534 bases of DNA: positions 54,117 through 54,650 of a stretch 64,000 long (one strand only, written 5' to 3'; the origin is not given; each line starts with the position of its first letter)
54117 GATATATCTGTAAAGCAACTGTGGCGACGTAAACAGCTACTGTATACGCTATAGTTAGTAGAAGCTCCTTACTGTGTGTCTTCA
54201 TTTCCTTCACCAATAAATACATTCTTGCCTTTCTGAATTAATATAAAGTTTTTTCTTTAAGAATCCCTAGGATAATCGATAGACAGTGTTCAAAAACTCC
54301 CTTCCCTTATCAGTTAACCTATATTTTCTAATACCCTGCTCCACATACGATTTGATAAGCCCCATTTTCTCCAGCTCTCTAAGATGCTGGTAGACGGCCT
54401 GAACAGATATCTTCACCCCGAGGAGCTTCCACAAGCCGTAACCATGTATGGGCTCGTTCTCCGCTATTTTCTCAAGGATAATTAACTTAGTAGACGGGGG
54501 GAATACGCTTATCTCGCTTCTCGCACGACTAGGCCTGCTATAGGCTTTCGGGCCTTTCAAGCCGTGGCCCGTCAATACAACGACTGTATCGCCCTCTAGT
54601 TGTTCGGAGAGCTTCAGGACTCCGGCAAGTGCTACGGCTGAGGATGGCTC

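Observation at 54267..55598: Threonine-synthase-like protein with Lys-to-Arg at the PLP Schiff-base position, fused to a zinc ribbon and a PadR-like wHTH: a possible ligand-sensing regulator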

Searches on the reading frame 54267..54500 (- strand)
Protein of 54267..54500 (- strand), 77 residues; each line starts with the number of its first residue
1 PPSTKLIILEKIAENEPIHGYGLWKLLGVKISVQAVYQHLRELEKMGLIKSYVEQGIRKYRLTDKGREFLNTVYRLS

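Call 71: search_solved_structures(query=A4, max_evalue=1, show_alignments=2)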
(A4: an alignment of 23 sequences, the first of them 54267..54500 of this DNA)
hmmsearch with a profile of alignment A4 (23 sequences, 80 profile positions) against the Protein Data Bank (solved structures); distinct sequences matched with E-value up to 1: 141 (the best 60 are shown).
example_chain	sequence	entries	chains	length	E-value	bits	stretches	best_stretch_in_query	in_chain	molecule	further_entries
5dym_A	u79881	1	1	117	6.5e-08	35.5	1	7-73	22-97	PadR-family transcriptional regulator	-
3l7w_A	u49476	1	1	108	7.6e-07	32.1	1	7-75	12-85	Putative uncharacterized protein SMU.1704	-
4ejo_A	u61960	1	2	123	1e-06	31.6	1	7-75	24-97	Transcriptional regulator, PadR-like family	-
9qbc_A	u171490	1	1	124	1.9e-06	30.8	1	6-72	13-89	PadR-family transcriptional regulator PadR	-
4esb_A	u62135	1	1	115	3.3e-06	30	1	8-75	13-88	Transcriptional regulator, PadR family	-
6abt_B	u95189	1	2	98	8.5e-06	28.7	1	4-71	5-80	PadR family transcriptional regulator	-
1yg2_A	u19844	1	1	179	1.1e-05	28.4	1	7-71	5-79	gene activator AphA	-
9qbd_A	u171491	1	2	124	1.3e-05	28.2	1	6-71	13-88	PadR-family transcriptional regulator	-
6abq_B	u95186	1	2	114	1.3e-05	28.1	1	4-71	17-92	PadR family transcriptional regulator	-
5k1y_C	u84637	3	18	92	1.8e-05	27.7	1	30-77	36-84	AspA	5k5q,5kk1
5k5o_A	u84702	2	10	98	2.1e-05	27.4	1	30-77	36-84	AspA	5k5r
4rs8_A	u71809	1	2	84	2.4e-05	27.3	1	30-77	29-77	AspA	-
4esf_A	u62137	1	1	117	2.7e-05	27.1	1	7-74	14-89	PadR-like transcriptional regulator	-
7wjp_A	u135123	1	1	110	2.9e-05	27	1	10-74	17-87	PadR family transcriptional regulator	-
2p4w_A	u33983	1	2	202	3.5e-05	26.8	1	4-70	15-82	Transcriptional regulatory protein arsR family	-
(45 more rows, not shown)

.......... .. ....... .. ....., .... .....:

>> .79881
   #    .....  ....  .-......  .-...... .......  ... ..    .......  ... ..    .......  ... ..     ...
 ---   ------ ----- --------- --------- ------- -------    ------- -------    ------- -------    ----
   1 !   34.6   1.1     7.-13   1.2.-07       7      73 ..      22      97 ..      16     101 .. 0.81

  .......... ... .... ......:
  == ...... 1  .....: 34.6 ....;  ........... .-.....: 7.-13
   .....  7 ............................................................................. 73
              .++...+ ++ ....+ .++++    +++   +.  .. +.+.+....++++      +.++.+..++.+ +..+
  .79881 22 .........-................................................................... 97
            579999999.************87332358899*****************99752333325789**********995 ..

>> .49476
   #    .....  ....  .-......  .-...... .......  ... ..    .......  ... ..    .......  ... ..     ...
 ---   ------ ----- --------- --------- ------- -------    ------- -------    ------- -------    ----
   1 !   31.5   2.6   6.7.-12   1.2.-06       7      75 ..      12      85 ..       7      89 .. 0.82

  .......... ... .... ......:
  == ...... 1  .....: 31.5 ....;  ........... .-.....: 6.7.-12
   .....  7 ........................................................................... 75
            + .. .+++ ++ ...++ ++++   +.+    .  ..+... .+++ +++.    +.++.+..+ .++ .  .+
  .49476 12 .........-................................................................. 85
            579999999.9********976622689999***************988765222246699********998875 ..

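Call 74: predict_structure(alignment_id=A4)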
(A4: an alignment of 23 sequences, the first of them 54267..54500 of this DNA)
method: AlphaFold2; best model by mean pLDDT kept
length: 77 residues; sequences in the alignment: 23
mean_pLDDT: 95.4   pTM: 0.83
mean pLDDT of the five models: 95.4, 94.8, 93.8, 93.6, 93.3
residues with pLDDT >= 90: 71; 70-90: 5; 50-70: 1; < 50: 0
segments of 3 or more residues with pLDDT < 50: none
pLDDT, mean of each block of 10 residues (from residue 1): 89 97 93 97 98 98 98 91
secondary structure, 60 per line:
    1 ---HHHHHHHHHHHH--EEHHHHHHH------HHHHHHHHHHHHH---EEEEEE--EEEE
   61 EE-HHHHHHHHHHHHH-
elements in order: H4-15 H20-26 H33-45 E49-54 E57-62 H64-76

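Call 77: fold_search(model_id=the predicted structure, library=pdb)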
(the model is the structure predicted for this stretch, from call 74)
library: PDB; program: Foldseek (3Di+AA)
matches with E <= 10: 1232; with E <= 0.001: 18
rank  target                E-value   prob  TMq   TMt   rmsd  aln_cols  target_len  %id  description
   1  5yhz                  4.1e-04  1.00  0.80  0.44   1.8        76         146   28  Structure of Lactococcus lactis ZitR, E41A mutant (released 2017-12-06)
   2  1tbx_B                5.0e-04  1.00  0.79  0.69   2.3        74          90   27  Crystal structure of SSV1 F-93 (released 2004-07-13)
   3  3cuo_C                5.0e-04  1.00  0.76  0.63   2.1        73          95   22  Crystal structure of the predicted DNA-binding transcriptional regulator from E. coli (released 2008-06-17)
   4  6jbx_B                6.1e-04  1.00  0.82  0.46   1.5        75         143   20  Crystal structure of Streptococcus pneumoniae FabT in complex with DNA (released 2019-07-24)
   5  3cuo_D                6.1e-04  1.00  0.75  0.63   2.1        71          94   22  Crystal structure of the predicted DNA-binding transcriptional regulator from E. coli (released 2008-06-17)
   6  6abq_A                6.1e-04  1.00  0.76  0.54   2.6        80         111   29  Crystal structure of transcription factor from Listeria monocytogenes (released 2019-06-05)
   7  4zzd                  7.0e-04  1.00  0.82  0.66   1.6        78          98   26  CRYSTAL STRUCTURE OF MULTIDRUG RESISTANCE REGULATOR LMRR BOUND TO RIBOFLAVIN (released 2015-08-26)
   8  2rdp                  7.5e-04  1.00  0.84  0.48   2.6        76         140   16  The structure of a MarR family protein from Bacillus stearothermophilus (released 2007-11-13)
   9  2f2e_B                7.5e-04  1.00  0.77  0.45   2.0        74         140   24  Crystal Structure of PA1607, a Putative Transcription Factor (released 2006-03-14)
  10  4rs8_A                8.0e-04  1.00  0.87  0.80   1.4        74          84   19  Apo structure of novel pNOB8 plasmid centromere binding protein (released 2015-09-16)
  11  1smt_A                8.0e-04  1.00  0.75  0.61   2.0        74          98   23  SMTB REPRESSOR FROM SYNECHOCOCCUS PCC7942 (released 1997-12-03)
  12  4esf                  8.5e-04  1.00  0.84  0.66   1.5        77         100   25  Crystal structure of PadR-like transcriptional regulator (BCE3449) from Bacillus cereus strain ATCC 10987 (released 2012-12-05)
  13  5yhy                  8.5e-04  1.00  0.79  0.44   1.8        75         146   27  Structure of Lactococcus lactis ZitR, C30S mutant (released 2017-12-06)
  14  6abq_B                9.1e-04  1.00  0.83  0.62   1.4        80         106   28  Crystal structure of transcription factor from Listeria monocytogenes (released 2019-06-05)
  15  8r3g_A                9.1e-04  1.00  0.78  0.19   1.8        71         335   25  Central glycolytic genes regulator (CggR) bound to DNA operator (released 2024-06-19)
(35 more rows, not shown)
